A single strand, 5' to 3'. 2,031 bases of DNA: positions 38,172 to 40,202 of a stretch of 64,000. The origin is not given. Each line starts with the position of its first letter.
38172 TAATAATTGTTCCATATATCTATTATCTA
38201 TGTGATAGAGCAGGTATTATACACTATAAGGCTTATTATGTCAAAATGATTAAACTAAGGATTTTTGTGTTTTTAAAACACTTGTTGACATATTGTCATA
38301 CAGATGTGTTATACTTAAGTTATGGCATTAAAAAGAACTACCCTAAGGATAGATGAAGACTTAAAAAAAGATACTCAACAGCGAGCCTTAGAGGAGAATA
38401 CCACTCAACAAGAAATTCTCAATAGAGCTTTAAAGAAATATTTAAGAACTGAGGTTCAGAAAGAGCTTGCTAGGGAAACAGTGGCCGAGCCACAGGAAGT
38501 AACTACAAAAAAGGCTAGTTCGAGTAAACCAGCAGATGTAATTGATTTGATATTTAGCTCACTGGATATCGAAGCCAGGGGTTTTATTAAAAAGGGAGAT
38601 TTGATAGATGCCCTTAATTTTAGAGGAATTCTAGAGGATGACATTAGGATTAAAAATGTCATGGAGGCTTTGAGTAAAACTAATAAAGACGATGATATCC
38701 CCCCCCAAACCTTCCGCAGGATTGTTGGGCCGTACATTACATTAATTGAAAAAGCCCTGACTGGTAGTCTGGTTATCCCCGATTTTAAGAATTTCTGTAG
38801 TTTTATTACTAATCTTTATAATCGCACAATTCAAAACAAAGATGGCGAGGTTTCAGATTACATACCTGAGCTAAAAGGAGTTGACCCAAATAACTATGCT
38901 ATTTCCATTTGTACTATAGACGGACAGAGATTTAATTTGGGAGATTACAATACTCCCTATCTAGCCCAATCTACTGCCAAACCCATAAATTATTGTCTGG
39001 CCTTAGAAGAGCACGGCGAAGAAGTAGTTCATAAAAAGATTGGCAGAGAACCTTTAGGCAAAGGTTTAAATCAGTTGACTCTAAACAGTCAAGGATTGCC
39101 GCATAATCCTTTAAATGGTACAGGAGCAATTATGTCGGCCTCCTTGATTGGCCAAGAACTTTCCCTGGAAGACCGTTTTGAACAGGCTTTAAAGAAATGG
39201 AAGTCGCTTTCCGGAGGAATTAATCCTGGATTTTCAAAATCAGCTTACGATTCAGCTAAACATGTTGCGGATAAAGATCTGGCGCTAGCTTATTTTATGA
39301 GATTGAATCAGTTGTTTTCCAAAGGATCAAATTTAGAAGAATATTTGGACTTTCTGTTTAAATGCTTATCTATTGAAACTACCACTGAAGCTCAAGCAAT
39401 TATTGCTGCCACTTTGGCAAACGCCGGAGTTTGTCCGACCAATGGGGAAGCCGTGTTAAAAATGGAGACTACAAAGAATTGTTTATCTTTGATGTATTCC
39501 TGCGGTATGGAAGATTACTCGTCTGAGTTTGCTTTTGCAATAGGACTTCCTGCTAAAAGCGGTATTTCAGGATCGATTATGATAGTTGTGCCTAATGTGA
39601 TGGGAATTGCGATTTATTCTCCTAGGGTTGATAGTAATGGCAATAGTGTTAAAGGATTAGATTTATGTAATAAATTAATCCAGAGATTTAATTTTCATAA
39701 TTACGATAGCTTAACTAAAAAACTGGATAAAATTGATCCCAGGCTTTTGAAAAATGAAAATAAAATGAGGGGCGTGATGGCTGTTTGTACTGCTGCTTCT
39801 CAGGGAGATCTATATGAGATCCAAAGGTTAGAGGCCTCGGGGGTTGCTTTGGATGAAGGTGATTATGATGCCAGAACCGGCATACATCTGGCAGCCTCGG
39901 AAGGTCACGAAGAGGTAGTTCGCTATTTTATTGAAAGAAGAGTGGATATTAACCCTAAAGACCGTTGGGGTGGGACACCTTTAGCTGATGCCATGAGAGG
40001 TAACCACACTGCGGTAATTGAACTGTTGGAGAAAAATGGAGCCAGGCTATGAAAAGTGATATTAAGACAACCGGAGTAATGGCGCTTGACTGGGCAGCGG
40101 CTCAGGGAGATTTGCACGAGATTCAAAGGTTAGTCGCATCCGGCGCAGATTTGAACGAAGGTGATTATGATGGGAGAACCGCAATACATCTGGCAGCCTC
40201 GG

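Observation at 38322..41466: Eukaryote-like glutaminase–ankyrin architecture, tandem ANK duplication, and adjacent asparaginase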

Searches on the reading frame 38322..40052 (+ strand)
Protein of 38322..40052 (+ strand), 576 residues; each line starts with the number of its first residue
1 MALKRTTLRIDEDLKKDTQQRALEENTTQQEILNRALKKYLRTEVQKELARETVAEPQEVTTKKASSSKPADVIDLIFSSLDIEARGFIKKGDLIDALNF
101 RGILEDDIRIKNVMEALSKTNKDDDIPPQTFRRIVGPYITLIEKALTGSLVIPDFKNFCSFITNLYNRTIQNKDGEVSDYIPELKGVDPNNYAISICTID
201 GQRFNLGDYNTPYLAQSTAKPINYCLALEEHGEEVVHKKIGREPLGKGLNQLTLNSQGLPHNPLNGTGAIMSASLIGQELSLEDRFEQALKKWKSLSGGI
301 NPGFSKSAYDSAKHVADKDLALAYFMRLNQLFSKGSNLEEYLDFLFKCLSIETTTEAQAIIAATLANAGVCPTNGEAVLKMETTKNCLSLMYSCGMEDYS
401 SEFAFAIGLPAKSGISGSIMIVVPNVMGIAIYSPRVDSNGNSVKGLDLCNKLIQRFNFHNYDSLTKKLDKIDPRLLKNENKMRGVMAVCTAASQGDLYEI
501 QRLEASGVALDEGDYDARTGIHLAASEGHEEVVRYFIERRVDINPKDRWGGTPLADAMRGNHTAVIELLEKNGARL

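Call 3: search_protein_families(library=pfam, proteins=[window:38322-40052:+], max_evalue=0.01)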
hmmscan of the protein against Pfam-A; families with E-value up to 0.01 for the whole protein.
window:38322-40052:+ (576 aa): 7 families
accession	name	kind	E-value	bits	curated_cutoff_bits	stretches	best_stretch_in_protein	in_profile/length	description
PF04960.20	Glutaminase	-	7.4e-89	298.1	27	1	175-461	1-286/286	Glutaminase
PF17959.7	EF-hand_14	-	4.8e-12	46.5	23.7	1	75-153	3-90/90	EF-hand domain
PF13637.12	Ank_4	-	4.7e-11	43.1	22.7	2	521-569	1-49/50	Ankyrin repeats (many copies)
PF12796.13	Ank_2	-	4.3e-10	40.5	27.3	1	491-574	4-84/90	Ankyrin repeats (3 copies)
PF00023.36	Ank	-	3.1e-07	30.8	21.1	1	518-547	3-32/33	Ankyrin repeat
PF13857.12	Ank_5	-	6.7e-06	26.8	27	1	514-554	13-53/56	Ankyrin repeats (many copies)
PF13606.12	Ank_3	-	0.00029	21.5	22.3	1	518-544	3-29/30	Ankyrin repeat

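Call 4: search_protein_families(library=ncbifam, proteins=[window:38322-40052:+], max_evalue=0.01)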
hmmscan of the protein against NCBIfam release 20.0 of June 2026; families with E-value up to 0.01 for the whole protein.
window:38322-40052:+ (576 aa): 9 families
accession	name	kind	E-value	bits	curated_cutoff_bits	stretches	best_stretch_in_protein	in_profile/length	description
NF002134.0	PRK00971.1-4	equivalog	3.8e-70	236.8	557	1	161-471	8-317/429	glutaminase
TIGR03814.1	Gln_ase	equivalog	4.6e-70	236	255.4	1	171-458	11-297/300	glutaminase A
NF009020.0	PRK12356.1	equivalog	7.2e-59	199.1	395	1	156-463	8-313/319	glutaminase A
NF002133.0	PRK00971.1-2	equivalog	4.6e-56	190.3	368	1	171-455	18-299/305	glutaminase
NF002132.0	PRK00971.1-1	equivalog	2.4e-50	171.4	381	1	174-457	23-304/308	glutaminase B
NF009021.0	PRK12357.1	equivalog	7.9e-49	166.5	470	1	171-457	27-322/326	glutaminase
NF043029.1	T4SS_AnkY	equivalog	6.3e-07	28.2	600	1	450-575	386-516/543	Dot/Icm T4SS effector AnkY/LegA9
NF041931.2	MzaA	equivalog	0.0019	17.1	800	1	511-572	29-90/726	MZA anti-phage system associated sigma-70 family RNA polymerase sigma factor MzaA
NF043022.1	T4SS_AnkG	equivalog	0.004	16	500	1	514-562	362-411/455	Dot/Icm T4SS effector AnkG/AnkZ/LegA7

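Call 5: search_solved_structures(query=window:38322-40052:+, show_alignments=2)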
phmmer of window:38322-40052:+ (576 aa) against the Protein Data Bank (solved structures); distinct sequences matched with E-value up to 0.001: 403 (the best 60 are shown).
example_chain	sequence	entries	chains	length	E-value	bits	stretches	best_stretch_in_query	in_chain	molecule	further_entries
5uqe_A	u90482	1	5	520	1.9e-123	416.2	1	75-571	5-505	Glutaminase kidney isoform, mitochondrial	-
8gwr_B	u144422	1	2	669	1e-122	413.8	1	74-571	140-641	Glutaminase kidney isoform, mitochondrial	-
8szl_A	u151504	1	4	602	7.3e-120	404.4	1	57-570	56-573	Glutaminase liver isoform, mitochondrial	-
8t0z_A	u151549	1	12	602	1.4e-119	403.5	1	57-570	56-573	Glutaminase liver isoform, mitochondrial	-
3ss3_A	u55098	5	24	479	3.3e-100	339.5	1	75-475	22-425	Glutaminase C | Glutaminase kidney isoform, mitochondrial | Isoform 2 of Glutaminase kidney isoform, mitochondrial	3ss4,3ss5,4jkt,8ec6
8ima_A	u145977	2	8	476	8.5e-100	338.2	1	75-475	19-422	Glutaminase kidney isoform, mitochondrial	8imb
8bsl_A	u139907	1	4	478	8.5e-100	338.2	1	75-475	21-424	Glutaminase kidney isoform, mitochondrial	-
6ul9_A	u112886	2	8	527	1e-99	337.9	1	74-475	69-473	Glutaminase kidney isoform, mitochondrial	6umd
7rgg_A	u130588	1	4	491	1.1e-99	337.9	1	74-475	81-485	Glutaminase kidney isoform, mitochondrial 68 kDa chain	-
8jub_A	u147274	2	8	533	1.1e-99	337.8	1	74-475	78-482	Glutaminase kidney isoform, mitochondrial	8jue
3unw_A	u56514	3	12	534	1.1e-99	337.8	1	74-475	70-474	Glutaminase kidney isoform, mitochondrial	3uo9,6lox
5fi2_A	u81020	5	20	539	1.1e-99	337.8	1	74-475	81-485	Glutaminase kidney isoform, mitochondrial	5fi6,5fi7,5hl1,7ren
7sbm_A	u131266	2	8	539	1.5e-99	337.3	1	74-475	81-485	Isoform 3 of Glutaminase kidney isoform, mitochondrial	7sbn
8szj_A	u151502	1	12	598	2.1e-99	336.9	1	74-475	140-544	Glutaminase kidney isoform, mitochondrial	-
5wj6_B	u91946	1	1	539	2.1e-99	336.9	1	74-475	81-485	Glutaminase kidney isoform, mitochondrial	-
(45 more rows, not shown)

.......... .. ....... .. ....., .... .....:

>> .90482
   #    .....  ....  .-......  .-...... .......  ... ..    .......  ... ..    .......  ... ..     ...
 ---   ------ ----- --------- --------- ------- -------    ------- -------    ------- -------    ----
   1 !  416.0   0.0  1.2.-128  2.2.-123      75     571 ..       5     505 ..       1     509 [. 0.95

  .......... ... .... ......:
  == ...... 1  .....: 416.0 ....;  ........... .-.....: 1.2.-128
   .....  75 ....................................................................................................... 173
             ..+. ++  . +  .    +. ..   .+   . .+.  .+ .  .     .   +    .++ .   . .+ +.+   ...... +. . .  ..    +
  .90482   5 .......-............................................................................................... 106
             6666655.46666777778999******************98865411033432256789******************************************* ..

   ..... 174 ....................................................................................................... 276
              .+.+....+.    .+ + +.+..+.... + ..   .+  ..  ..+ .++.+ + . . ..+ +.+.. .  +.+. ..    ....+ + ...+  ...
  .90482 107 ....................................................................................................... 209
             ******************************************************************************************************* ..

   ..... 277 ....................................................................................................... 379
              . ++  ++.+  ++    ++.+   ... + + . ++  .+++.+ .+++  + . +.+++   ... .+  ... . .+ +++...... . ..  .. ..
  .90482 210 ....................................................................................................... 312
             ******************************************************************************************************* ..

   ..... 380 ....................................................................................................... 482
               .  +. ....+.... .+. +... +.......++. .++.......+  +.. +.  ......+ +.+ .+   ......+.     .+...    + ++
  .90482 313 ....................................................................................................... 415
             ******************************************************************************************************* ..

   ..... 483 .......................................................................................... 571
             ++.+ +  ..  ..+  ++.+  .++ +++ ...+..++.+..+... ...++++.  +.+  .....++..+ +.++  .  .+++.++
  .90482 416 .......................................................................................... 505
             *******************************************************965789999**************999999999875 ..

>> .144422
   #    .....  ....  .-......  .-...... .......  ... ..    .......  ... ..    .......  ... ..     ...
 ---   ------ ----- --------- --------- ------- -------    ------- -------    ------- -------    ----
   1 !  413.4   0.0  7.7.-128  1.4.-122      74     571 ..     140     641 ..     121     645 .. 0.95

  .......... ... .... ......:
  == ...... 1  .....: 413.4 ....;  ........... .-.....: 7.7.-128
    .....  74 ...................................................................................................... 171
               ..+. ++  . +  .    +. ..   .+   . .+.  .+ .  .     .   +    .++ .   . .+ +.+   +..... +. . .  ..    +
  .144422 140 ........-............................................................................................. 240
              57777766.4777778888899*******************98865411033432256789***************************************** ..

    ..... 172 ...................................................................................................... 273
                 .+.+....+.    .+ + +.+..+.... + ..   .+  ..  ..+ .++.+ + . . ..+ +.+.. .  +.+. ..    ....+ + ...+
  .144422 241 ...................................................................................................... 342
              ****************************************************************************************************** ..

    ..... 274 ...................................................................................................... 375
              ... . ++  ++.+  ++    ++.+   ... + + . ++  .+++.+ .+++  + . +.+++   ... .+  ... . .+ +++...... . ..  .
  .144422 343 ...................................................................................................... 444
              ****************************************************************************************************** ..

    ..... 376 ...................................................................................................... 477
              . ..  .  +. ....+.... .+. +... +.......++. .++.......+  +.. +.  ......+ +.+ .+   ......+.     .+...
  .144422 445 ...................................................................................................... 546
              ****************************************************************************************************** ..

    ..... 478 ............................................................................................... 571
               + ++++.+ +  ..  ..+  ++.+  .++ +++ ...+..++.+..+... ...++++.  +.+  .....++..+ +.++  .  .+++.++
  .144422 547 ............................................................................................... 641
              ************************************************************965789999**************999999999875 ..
